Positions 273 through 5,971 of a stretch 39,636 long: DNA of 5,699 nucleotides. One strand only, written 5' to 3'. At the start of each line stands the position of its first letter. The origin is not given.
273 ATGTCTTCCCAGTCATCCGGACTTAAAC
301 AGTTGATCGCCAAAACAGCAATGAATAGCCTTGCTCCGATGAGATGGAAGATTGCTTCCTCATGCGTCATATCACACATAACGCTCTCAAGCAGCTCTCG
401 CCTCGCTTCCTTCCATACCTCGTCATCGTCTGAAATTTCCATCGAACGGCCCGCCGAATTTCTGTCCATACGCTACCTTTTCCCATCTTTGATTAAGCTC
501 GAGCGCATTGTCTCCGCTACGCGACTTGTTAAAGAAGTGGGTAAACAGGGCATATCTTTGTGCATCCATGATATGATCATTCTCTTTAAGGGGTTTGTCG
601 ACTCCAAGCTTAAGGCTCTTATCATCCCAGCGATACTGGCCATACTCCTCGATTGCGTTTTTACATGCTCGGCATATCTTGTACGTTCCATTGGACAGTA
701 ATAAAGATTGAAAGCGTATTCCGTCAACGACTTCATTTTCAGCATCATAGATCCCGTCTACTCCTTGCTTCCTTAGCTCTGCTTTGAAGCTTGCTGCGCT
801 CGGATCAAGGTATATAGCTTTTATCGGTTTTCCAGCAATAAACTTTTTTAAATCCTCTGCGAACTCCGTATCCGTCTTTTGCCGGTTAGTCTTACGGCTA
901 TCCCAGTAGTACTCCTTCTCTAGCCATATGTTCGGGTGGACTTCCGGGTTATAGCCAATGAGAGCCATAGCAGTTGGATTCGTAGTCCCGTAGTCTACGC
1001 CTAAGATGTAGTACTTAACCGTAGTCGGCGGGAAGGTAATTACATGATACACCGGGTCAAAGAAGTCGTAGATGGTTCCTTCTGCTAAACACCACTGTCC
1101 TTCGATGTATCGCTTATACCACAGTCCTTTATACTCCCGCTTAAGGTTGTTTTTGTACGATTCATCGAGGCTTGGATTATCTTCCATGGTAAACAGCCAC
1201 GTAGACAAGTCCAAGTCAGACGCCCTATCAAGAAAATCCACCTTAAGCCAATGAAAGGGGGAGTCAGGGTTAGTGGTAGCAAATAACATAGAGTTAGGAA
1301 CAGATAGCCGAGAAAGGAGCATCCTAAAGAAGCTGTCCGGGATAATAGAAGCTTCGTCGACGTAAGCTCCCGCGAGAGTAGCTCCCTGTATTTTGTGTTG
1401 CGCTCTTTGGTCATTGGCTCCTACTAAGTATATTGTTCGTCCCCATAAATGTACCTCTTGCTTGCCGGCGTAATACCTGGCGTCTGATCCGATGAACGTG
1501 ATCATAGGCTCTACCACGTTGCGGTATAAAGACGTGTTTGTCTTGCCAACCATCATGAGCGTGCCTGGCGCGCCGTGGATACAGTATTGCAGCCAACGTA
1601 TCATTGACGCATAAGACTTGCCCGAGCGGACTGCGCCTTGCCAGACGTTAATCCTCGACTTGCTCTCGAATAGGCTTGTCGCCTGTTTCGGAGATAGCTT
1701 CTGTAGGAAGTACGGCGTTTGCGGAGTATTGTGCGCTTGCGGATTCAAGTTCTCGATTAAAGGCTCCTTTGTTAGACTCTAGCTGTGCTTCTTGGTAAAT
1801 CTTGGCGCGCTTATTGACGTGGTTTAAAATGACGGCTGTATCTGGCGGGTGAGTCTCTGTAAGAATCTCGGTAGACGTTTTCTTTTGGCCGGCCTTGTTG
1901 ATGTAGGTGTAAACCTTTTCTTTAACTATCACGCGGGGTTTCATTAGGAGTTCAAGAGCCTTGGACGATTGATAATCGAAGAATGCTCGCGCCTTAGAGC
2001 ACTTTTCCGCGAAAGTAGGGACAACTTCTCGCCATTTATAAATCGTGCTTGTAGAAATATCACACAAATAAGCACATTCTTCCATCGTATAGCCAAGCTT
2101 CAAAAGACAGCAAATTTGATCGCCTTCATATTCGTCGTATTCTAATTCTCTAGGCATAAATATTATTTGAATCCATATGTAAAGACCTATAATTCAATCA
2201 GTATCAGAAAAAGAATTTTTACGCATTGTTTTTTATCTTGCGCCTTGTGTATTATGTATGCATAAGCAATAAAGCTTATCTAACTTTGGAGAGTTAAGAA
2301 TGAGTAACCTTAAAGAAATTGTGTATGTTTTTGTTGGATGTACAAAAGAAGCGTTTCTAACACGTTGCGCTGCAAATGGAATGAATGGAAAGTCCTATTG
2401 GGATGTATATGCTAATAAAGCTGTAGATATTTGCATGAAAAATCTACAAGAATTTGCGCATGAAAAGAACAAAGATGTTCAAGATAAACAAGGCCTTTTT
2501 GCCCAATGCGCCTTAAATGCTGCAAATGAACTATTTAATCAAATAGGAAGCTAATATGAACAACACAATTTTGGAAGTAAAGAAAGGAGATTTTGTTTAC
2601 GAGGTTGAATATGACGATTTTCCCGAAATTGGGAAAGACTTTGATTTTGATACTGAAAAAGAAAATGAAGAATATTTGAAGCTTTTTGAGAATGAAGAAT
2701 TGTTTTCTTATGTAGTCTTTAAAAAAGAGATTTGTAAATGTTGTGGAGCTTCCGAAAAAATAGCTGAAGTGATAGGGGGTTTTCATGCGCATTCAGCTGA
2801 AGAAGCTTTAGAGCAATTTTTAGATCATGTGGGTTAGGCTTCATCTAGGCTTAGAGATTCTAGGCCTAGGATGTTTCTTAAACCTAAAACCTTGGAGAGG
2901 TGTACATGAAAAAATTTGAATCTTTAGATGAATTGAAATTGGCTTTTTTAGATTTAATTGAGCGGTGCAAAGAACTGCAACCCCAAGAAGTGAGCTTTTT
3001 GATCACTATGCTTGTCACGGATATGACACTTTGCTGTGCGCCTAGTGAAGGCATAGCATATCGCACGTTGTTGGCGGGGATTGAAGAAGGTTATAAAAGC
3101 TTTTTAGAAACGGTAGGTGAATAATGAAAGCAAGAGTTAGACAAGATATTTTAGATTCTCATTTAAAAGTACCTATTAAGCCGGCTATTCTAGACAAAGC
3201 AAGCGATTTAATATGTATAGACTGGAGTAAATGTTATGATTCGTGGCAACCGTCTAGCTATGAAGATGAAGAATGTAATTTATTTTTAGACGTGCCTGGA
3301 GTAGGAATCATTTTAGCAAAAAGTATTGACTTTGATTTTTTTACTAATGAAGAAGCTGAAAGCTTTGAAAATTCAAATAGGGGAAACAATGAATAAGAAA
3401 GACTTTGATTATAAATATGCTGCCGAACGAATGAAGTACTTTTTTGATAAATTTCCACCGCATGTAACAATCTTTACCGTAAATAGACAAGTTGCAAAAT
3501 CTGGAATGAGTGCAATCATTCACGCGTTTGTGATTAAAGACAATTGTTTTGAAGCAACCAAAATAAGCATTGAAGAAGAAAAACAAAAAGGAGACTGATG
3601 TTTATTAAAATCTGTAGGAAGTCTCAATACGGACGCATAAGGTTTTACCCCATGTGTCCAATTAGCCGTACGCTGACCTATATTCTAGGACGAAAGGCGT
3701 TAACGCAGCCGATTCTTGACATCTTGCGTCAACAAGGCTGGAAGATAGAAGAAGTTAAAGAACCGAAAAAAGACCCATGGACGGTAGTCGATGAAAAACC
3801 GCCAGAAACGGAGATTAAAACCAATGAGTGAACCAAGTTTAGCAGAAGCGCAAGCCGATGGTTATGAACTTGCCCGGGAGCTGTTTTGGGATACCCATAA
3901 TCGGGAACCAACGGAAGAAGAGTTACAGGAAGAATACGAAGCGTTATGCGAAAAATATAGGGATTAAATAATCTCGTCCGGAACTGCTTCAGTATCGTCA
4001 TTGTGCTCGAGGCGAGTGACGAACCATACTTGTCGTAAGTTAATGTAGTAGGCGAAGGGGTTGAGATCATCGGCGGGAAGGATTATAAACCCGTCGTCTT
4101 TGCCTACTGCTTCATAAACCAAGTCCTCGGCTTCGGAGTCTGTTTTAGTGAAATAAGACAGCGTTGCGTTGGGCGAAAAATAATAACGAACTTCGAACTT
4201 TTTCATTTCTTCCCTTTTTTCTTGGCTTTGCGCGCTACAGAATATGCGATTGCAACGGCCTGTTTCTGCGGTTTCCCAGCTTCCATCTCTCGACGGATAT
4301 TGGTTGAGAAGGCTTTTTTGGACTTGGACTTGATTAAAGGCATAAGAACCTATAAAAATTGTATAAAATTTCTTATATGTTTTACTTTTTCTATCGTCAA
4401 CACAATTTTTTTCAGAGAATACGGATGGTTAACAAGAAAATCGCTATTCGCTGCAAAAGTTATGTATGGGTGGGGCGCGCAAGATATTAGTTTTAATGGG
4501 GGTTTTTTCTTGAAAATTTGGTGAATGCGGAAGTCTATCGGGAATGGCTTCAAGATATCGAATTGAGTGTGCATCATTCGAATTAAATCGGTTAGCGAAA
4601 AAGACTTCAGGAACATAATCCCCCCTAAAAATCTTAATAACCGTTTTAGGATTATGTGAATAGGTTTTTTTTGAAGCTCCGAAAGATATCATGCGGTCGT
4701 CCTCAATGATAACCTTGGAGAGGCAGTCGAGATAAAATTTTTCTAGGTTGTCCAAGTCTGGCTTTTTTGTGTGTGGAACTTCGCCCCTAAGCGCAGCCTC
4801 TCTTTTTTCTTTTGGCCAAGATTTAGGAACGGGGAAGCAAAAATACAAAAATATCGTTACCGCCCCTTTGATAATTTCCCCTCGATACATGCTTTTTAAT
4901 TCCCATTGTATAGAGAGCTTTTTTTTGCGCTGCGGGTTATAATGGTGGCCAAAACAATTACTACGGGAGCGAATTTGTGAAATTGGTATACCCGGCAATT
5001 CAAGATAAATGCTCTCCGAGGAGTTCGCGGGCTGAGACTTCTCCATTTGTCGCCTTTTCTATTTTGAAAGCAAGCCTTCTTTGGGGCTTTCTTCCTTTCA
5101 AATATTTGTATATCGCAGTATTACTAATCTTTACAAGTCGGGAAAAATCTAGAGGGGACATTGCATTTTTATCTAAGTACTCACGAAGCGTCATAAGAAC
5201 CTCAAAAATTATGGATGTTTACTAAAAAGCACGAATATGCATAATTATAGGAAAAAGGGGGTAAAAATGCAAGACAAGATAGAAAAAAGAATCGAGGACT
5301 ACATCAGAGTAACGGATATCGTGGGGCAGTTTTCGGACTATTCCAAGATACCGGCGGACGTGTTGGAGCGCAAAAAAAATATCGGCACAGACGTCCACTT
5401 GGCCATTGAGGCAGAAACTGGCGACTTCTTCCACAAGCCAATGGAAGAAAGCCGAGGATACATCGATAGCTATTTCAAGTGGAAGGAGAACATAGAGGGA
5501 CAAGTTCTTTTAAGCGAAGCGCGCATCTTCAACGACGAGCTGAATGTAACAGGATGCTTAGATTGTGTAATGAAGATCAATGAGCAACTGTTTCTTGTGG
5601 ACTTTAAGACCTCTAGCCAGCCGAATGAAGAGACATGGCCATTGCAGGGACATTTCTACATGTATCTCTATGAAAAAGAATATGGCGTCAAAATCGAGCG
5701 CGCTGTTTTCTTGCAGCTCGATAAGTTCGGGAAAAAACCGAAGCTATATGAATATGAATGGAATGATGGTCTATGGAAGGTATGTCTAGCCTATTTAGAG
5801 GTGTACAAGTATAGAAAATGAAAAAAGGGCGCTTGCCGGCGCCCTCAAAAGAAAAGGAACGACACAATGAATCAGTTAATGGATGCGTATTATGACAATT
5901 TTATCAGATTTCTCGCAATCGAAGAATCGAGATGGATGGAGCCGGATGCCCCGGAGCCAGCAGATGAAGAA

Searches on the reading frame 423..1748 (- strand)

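Call 17: search_protein_families(library=pfam, proteins=[window:423-1748:-], max_evalue=0.01)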
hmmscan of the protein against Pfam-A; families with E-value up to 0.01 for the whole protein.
window:423-1748:- (441 aa): 2 families
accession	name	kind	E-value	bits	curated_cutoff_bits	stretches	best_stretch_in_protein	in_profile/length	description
PF03237.21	Terminase_6N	-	3.5e-15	56.7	22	1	39-230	5-211/215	Terminase large subunit, T4likevirus-type, N-terminal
PF04466.19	Terminase_3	-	6.5e-08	32.8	23.2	1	33-207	4-188/201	Phage terminase large subunit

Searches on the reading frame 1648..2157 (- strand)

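Call 17: search_protein_families(library=pfam, proteins=[window:1648-2157:-], max_evalue=0.01)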
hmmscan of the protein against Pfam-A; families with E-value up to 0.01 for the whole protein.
window:1648-2157:- (169 aa): 2 families
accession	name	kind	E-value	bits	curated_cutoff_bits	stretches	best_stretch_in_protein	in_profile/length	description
PF13022.12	HTH_Tnp_1_2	-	0.00072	20.1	27.9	1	23-73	24-77/122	Helix-turn-helix of insertion element transposase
PF20901.3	Sf6_terminase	-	0.0065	17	27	0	12-58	6-53/106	Bacteriophage Sf6, terminase small subunit-like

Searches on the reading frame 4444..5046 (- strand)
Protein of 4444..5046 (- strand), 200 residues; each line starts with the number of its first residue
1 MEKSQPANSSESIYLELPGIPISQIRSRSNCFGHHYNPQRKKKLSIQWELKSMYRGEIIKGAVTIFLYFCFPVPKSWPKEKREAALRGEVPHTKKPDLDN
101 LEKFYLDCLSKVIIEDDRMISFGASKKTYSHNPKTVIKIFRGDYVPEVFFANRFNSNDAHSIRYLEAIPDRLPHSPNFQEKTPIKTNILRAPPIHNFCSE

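Call 17: search_protein_families(library=pfam, proteins=[window:4444-5046:-], max_evalue=0.01)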
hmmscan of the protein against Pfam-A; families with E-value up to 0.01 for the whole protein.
window:4444-5046:- (200 aa): 1 family
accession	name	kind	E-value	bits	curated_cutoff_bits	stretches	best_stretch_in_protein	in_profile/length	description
PF05866.16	RusA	-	2e-22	80.6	22.8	1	20-139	3-123/124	Endodeoxyribonuclease RusA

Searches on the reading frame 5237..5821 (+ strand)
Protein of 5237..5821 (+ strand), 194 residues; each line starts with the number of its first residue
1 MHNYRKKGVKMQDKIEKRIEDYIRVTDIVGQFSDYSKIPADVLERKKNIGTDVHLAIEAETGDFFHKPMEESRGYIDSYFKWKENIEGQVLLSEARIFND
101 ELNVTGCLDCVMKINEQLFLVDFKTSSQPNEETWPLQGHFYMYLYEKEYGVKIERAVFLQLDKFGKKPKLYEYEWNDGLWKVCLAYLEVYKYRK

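Call 17: search_protein_families(library=pfam, proteins=[window:5237-5821:+], max_evalue=0.01)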
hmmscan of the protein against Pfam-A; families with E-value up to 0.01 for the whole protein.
window:5237-5821:+ (194 aa): 1 family
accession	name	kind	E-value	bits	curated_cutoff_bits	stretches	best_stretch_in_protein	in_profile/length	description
PF12705.13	PDDEXK_1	-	1.5e-06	28.8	22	1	81-167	102-194/247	PD-(D/E)XK nuclease superfamily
